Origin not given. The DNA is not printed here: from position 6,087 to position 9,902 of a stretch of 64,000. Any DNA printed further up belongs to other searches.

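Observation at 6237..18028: Orphan tandem array of three giant MshQ/DUF6701-like secreted proteins with swapped lectin cassettes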

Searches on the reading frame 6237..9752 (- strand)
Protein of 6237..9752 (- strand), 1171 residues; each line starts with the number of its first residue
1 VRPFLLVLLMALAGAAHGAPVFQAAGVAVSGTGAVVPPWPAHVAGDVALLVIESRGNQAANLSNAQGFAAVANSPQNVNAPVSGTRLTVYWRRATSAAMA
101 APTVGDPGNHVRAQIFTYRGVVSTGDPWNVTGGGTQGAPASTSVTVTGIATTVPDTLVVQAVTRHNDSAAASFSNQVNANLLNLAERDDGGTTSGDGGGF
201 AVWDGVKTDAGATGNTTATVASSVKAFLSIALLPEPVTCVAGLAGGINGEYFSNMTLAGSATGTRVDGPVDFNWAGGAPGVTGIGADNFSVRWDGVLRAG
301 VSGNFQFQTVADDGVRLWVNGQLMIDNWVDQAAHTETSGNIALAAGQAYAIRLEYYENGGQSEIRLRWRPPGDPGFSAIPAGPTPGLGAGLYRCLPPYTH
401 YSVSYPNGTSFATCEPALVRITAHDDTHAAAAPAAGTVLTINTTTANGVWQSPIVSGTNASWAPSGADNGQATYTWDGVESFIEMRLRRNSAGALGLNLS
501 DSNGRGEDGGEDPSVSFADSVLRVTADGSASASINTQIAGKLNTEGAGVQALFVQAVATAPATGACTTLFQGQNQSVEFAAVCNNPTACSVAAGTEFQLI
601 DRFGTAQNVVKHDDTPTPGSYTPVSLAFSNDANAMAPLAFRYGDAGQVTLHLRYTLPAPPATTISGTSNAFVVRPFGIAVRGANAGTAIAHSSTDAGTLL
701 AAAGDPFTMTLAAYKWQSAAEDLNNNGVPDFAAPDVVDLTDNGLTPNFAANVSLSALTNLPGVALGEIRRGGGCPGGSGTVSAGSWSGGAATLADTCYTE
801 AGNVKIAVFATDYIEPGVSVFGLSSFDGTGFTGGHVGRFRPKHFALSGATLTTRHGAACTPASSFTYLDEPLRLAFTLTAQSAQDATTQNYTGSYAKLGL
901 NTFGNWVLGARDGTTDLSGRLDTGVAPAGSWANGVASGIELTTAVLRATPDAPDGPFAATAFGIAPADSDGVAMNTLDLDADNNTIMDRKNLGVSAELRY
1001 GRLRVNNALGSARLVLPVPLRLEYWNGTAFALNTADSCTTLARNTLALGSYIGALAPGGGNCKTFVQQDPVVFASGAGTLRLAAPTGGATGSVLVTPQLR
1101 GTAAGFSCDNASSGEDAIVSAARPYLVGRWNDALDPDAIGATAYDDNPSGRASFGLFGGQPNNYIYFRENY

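Call 6: search_protein_families(library=pfam, proteins=[window:6237-9752:-], max_evalue=0.1)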
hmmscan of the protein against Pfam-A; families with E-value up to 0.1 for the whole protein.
window:6237-9752:- (1171 aa): 3 families
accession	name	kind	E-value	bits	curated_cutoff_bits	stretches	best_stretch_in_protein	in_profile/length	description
PF20419.3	DUF6701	-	2.5e-87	294.8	27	1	527-1169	8-576/577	Family of unknown function (DUF6701)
PF07691.17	PA14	-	7.8e-29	100.8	24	1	246-375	4-140/147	PA14 domain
PF10528.15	GLEYA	-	3.9e-07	30.7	26.2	1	289-366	1-87/91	GLEYA domain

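Call 7: search_protein_families(library=ncbifam, proteins=[window:6237-9752:-], max_evalue=0.1)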
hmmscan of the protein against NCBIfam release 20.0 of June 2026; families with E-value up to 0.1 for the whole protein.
window:6237-9752:- (1171 aa): 1 family
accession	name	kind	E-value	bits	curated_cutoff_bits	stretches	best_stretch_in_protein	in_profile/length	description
NF041776.1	xylosidase_Xyl3A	equivalog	2.7e-10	38.9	1250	1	244-361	443-560/846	xylan 1,4-beta-xylosidase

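Call 31: list_cluster_members(proteins=[P0001, P0003, window:6240-9752:-, P0002])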
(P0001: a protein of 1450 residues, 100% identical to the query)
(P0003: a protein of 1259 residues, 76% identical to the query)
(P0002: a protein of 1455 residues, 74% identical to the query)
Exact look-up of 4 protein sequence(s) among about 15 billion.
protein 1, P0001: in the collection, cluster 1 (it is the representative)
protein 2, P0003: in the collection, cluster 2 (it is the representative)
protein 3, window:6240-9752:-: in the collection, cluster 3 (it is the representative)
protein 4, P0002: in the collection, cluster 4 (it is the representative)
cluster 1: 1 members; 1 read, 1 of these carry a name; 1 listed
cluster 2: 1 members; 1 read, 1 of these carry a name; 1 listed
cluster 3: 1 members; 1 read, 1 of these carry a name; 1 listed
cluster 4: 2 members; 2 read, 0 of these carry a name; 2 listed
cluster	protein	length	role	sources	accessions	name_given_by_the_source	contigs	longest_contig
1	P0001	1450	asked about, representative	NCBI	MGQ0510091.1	MAG: DUF6701 domain-containing protein [Betaproteobacteria bacterium]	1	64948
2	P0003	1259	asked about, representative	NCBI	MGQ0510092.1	MAG: DUF6701 domain-containing protein [Betaproteobacteria bacterium]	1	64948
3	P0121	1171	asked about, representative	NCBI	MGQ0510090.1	MAG: DUF6701 domain-containing protein [Betaproteobacteria bacterium]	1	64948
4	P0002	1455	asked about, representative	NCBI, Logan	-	-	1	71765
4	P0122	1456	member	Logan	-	-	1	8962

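Call 46: search_solved_structures(query=window:6240-9752:-, max_evalue=0.01)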
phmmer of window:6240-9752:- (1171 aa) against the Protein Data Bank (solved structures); distinct sequences matched with E-value up to 0.01: 4.
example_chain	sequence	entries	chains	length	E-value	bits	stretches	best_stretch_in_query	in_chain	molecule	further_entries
6qe7_A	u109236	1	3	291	1e-49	172.2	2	246-371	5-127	Anti-sigma-I factor RsgI3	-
6qdi_A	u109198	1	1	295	2.2e-43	151.2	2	246-370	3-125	PA14 domain-containing protein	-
6m8m_A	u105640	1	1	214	3.3e-07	31.4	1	301-372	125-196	Putative large adhesion protein (Lap) involved in biofilm formation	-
7mjr_A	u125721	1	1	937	0.0053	17.5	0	290-368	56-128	Vip4Da1 protein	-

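Call 52: find_related_loci(query=A4, collection=genome_contigs, flank=10000)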
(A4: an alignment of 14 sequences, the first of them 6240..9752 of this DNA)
Query A4 (1171 aa) in genome_contigs; peptide patterns used: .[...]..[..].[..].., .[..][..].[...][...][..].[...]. (x = any residue, [..] = any of these).
44 stretches matched a pattern; 36 encode a relative of the query (tblastn E <= 1e-3); 34 distinct loci.
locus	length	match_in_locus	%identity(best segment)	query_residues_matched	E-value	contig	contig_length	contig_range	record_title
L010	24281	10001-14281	73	11-1171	0e+0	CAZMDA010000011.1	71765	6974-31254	MAG TPA_asm: uncultured Bordetella sp. isolate binchicken_co411_62 genome assembly, contig: NODE_260_length_71765_cov_14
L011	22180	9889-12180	61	389-1171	0e+0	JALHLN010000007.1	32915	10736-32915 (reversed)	MAG: Burkholderiales bacterium isolate Bin_20_2 c_000000006051, whole genome shotgun sequence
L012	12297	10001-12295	50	377-1158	0e+0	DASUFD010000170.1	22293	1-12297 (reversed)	MAG TPA_asm: Burkholderiales bacterium isolate SMAG_U1370 k141_1052773, whole genome shotgun sequence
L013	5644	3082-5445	45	346-1171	0e+0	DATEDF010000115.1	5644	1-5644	MAG TPA_asm: Gemmatimonadaceae bacterium isolate SMAG_U8291 k141_3286310, whole genome shotgun sequence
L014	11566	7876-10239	45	346-1171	0e+0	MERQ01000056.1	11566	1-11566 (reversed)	MAG: Betaproteobacteria bacterium RIFCSPLOWO2_12_FULL_68_20 rifcsplowo2_12_scaffold_31071, whole genome shotgun sequence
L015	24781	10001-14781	46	400-1171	0e+0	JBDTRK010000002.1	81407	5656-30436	MAG: Betaproteobacteria bacterium isolate cluster3_bin.244 NODE_564_length_81407_cov_7.926382, whole genome shotgun sequ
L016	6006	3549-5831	46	389-1171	0e+0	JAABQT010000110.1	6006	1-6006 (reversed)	MAG: Betaproteobacteria bacterium isolate S06.Bin099 Scaffold_109, whole genome shotgun sequence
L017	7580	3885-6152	45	383-1171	1e-174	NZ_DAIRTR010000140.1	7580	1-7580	MAG: Pelomicrobium sp. isolate CTOTU10716 NODE_2163_length_7580_cov_10.615814, whole genome shotgun sequence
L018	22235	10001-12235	45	397-1171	4e-170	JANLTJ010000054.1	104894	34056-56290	MAG: Betaproteobacteria bacterium isolate OTE_25_metabat_186 OTE_25_k141_973719, whole genome shotgun sequence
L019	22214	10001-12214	47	419-1171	1e-163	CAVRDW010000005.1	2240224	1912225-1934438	MAG: uncultured beta proteobacterium isolate MFD10007.bin.2.212 genome assembly, contig: contig_6348, whole genome shotg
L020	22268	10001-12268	45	397-1171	4e-171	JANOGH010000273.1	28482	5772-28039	MAG: Betaproteobacteria bacterium isolate SOY_64_metabat_231_sub SOY_64_k141_3506323, whole genome shotgun sequence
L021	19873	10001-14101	41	272-1171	3e-154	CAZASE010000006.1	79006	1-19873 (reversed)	MAG TPA_asm: uncultured Rhodocyclaceae bacterium isolate binchicken_co322_158 genome assembly, contig: NODE_618_length_7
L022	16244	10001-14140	42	8-1171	7e-152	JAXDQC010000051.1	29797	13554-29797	MAG: Betaproteobacteria bacterium isolate BP_726 scaffold_1309848, whole genome shotgun sequence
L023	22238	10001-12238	42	394-1171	7e-140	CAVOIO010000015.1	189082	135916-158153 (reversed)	MAG: uncultured beta proteobacterium isolate MFD10007.bin.2.188 genome assembly, contig: contig_28441, whole genome shot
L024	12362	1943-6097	40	20-1171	7e-144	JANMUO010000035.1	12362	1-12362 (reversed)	MAG: Betaproteobacteria bacterium isolate SOY_1_B_metabat.29 SOY_1_B_k141_5132272, whole genome shotgun sequence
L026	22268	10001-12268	45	383-1171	5e-174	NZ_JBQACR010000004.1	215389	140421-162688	Pelomicrobium sp. G1 NODE_4_length_215389_cov_316.550113, whole genome shotgun sequence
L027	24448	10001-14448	46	35-1171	3e-152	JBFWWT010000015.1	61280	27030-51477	MAG: Burkholderiales bacterium isolate CA_2019_TPBS_123 NODE_3367_length_61280_cov_132.967949_TPBS, whole genome shotgun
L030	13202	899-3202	41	393-1171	7e-151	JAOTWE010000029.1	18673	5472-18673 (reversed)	MAG: Betaproteobacteria bacterium isolate 13_May_SF_Bin7 13_May_SF_Bin7_scaffold_2091_c1, whole genome shotgun sequence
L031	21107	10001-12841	39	31-1171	2e-117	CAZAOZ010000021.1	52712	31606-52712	MAG TPA_asm: uncultured Bordetella sp. isolate ERP113451_co7_129 genome assembly, contig: NODE_212_length_52712_cov_23.5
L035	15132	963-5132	38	26-1171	5e-170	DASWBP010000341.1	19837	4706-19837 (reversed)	MAG TPA_asm: Burkholderiales bacterium isolate SMAG_U2685 k141_960807, whole genome shotgun sequence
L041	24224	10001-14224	37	4-1171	9e-135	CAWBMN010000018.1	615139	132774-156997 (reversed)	MAG: uncultured beta proteobacterium isolate MFD02242.bin.1.57 genome assembly, contig: contig_9421, whole genome shotgu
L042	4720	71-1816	40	575-1171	8e-86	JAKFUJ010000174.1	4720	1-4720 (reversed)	MAG: Betaproteobacteria bacterium isolate D1_Bin_21 D1_0009434, whole genome shotgun sequence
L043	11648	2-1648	39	642-1171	5e-77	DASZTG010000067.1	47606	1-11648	MAG TPA_asm: Burkholderiales bacterium isolate SMAG_U6070 k141_350639, whole genome shotgun sequence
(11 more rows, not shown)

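Call 96: find_homologous_proteins(query=L022:5985-7712:+, max_evalue=1e-30)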
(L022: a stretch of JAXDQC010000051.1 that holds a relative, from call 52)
Query L022:5985-7712:+ (576 aa): 7985 proteins with E <= 1e-30 among 8000 candidates; the best 120 are listed.
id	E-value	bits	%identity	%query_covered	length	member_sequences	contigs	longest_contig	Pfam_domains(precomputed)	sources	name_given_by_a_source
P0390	0.0e+0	1232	100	100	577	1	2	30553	PF07655.19,PF00263.27,PF07660.20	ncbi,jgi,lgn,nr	ncbi:MAG: biosis protein MshL [Betaproteobacteria bacterium]|jgi:MSHA biogenesis protein MshL|nr:bio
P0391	0.0e+0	1073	88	100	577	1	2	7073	PF07655.19,PF00263.27,PF07660.20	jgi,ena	jgi:MSHA biogenesis protein MshL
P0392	1.7e-297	1005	81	100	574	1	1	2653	PF07655.19,PF00263.27,PF07660.20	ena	-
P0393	3.3e-297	1004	80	100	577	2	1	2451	PF07655.19,PF00263.27,PF07660.20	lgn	-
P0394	8.5e-295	997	80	100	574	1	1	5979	PF07655.19,PF00263.27,PF07660.20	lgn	-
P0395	2.0e-293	992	80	100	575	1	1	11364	PF07655.19,PF00263.27,PF07660.20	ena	-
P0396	9.4e-293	990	80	100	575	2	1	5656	PF07655.19,PF00263.27,PF07660.20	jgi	jgi:MSHA biogenesis protein MshL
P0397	8.9e-292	987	79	100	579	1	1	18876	PF07655.19,PF00263.27,PF07660.20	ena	-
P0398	9.0e-290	980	79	100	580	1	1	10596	PF07655.19,PF00263.27,PF07660.20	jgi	jgi:MSHA biogenesis protein MshL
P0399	1.1e-289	980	78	99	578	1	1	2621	PF07655.19,PF00263.27,PF07660.20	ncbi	-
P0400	1.1e-289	980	79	100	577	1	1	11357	PF07655.19,PF00263.27,PF07660.20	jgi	jgi:MSHA biogenesis protein MshL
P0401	2.7e-289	978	79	100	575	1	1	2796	PF07655.19,PF00263.27,PF07660.20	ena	-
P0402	6.7e-289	977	78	99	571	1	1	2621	PF07655.19,PF00263.27,PF07660.20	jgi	jgi:MSHA biogenesis protein MshL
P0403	1.4e-287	973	78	100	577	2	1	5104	PF07655.19,PF00263.27,PF07660.20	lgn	-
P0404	1.7e-287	972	79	100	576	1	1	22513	PF07655.19,PF00263.27,PF07660.20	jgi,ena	-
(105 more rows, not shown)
